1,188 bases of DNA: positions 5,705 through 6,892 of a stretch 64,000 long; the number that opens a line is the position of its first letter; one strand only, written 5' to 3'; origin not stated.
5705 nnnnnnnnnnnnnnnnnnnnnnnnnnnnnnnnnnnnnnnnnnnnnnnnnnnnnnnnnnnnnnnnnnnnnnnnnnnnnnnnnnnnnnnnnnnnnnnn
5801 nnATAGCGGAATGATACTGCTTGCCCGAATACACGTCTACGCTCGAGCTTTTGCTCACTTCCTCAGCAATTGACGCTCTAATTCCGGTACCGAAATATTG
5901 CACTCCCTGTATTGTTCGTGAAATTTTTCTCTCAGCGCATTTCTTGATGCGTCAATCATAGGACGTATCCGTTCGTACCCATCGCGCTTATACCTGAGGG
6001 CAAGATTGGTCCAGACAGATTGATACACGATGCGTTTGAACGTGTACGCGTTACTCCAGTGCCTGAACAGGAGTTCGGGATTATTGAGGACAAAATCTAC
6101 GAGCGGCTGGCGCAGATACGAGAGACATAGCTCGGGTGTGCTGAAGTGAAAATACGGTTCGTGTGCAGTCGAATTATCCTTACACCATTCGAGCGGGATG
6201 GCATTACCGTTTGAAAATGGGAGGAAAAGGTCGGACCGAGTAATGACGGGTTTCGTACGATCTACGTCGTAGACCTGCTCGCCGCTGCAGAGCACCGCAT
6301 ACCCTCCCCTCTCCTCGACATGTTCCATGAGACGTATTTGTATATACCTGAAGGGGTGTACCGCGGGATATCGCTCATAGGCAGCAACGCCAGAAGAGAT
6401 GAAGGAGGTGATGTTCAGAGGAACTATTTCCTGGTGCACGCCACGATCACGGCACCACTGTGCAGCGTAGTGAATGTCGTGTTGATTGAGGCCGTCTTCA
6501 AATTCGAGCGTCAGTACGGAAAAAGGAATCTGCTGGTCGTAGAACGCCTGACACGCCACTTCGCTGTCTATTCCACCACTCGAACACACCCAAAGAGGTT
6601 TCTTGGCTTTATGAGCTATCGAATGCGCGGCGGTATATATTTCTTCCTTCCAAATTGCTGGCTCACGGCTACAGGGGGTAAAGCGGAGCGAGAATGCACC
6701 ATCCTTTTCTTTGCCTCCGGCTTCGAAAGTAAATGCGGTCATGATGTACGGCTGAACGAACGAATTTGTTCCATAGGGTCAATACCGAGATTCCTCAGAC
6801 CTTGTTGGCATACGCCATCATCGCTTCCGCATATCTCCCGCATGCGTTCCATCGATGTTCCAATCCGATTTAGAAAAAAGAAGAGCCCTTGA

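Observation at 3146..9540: Six-gene translationally coupled operon: GGGDC-repeat membrane protein, two membrane-anchored exoproteins, PP-loop ATPase, two PaaK/CapK-type ligases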

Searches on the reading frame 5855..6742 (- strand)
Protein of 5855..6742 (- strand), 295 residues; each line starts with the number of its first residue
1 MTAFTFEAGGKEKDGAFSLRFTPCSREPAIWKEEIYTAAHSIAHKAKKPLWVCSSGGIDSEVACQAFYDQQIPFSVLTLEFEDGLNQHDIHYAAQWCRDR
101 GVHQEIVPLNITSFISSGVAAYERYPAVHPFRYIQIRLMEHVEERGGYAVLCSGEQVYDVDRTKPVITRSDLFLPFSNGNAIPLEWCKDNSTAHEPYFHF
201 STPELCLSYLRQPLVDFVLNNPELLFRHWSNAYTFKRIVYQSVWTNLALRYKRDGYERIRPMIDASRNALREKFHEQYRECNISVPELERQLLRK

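Call 3: search_protein_families(library=pfam, proteins=[window:5855-6742:-], max_evalue=0.1)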
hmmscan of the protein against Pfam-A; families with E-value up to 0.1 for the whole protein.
window:5855-6742:- (295 aa): 2 families
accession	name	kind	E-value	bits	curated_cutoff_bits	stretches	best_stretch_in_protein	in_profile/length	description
PF00733.27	Asn_synthase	-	0.0037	17.4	21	1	45-154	15-125/354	Asparagine synthase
PF06508.19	QueC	-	0.016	15.1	22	1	52-117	4-69/210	Queuosine biosynthesis protein QueC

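Call 4: search_protein_families(library=ncbifam, proteins=[window:5855-6742:-], max_evalue=0.1)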
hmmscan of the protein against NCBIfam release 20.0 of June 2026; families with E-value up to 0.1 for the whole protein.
window:5855-6742:- (295 aa): 1 family
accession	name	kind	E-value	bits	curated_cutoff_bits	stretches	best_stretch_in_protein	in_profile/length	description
TIGR00364.1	TIGR00364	equivalog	0.043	13.4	150.3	1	54-116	5-66/201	7-cyano-7-deazaguanine synthase QueC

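Call 20: search_solved_structures(query=window:5855-6742:-, max_evalue=1)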
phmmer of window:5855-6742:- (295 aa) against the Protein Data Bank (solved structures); distinct sequences matched with E-value up to 1: 0.

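Call 41: search_solved_structures(query=A2, max_evalue=1, show_alignments=1)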
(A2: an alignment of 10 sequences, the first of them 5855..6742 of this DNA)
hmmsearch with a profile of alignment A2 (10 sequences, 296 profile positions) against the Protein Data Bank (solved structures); distinct sequences matched with E-value up to 1: 2.
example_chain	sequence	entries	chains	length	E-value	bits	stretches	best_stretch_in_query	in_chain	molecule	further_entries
3p52_A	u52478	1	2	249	0.48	12.7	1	41-120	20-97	NH(3)-dependent NAD(+) synthetase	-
1jpc_A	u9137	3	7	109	0.82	11.9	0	42-70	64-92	AGGLUTININ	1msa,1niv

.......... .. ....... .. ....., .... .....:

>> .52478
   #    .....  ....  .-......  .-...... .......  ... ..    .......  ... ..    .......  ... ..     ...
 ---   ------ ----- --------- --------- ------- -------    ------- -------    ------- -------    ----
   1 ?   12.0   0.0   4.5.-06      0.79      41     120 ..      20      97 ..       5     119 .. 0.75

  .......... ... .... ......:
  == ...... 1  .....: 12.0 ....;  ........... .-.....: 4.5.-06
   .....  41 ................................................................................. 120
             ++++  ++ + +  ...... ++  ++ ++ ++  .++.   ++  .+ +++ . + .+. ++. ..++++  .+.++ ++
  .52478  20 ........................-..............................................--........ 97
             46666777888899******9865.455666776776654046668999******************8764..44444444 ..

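Call 46: find_homologous_proteins(query=A2, max_evalue=0.001)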
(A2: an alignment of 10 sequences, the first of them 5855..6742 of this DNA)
Query A2 (10 sequences) (295 aa, profile of the alignment): 85 proteins with E <= 0.001 among 3115 candidates.
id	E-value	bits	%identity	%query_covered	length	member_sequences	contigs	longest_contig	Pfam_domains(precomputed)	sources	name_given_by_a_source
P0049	4.8e-152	523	78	100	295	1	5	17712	-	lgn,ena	-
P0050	2.8e-151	521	73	99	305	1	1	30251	-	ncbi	-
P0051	2.1e-149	515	100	100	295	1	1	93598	-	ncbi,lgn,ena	-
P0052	2.0e-145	502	56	99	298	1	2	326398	-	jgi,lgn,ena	-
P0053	6.6e-145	500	56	99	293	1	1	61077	-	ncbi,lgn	-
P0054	1.1e-144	499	54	98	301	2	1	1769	-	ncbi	-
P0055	8.9e-143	493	56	99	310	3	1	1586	-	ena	-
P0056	4.3e-142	491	60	99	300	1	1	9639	-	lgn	-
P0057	4.4e-142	491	59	99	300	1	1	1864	-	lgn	-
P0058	6.0e-142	490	50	99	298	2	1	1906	-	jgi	jgi:hypothetical protein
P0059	6.1e-141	487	62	100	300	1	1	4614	-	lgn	-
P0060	1.0e-139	483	63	99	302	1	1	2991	-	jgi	jgi:hypothetical protein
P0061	2.1e-139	482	61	93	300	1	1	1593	-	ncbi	-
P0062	3.6e-138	478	58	99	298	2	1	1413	-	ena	-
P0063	1.6e-137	476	56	99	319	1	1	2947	-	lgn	-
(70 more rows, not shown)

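Call 59: predict_structure(alignment_id=A4)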
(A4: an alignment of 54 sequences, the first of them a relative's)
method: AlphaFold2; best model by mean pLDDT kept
length: 295 residues; sequences in the alignment: 54
mean_pLDDT: 94.1   pTM: 0.92
mean pLDDT of the five models: 94.1, 94.0, 93.6, 93.4, 92.8
residues with pLDDT >= 90: 265; 70-90: 19; 50-70: 11; < 50: 0
segments of 3 or more residues with pLDDT < 50: none
pLDDT, mean of each block of 10 residues (from residue 1): 81 74 98 99 98 96 98 98 93 98 98 94 94 97 98 92 97 96 96 98 98 98 93 92 93 78 94 94 97 93
secondary structure, 60 per line:
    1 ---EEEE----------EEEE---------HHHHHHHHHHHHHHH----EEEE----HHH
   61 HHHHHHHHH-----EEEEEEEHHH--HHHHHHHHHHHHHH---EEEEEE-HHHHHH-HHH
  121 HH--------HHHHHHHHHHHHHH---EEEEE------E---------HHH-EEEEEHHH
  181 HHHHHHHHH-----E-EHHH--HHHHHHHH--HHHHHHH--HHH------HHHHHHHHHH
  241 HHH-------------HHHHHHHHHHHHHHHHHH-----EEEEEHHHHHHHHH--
elements in order: E4-7 E18-21 H31-45 E50-53 H58-69 E75-81 H87-100 E104-109 H111-116 H118-122 H131-144 E148-152 E173-177 H178-189 H203-210 H213-219 H231-243 H257-274 E280-284 H285-293

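Call 88: search_protein_families(library=padloc, proteins=[window:5855-6742:-], max_evalue=0.001)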
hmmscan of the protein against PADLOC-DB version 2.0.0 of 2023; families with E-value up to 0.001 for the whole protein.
window:5855-6742:- (295 aa): 0 families
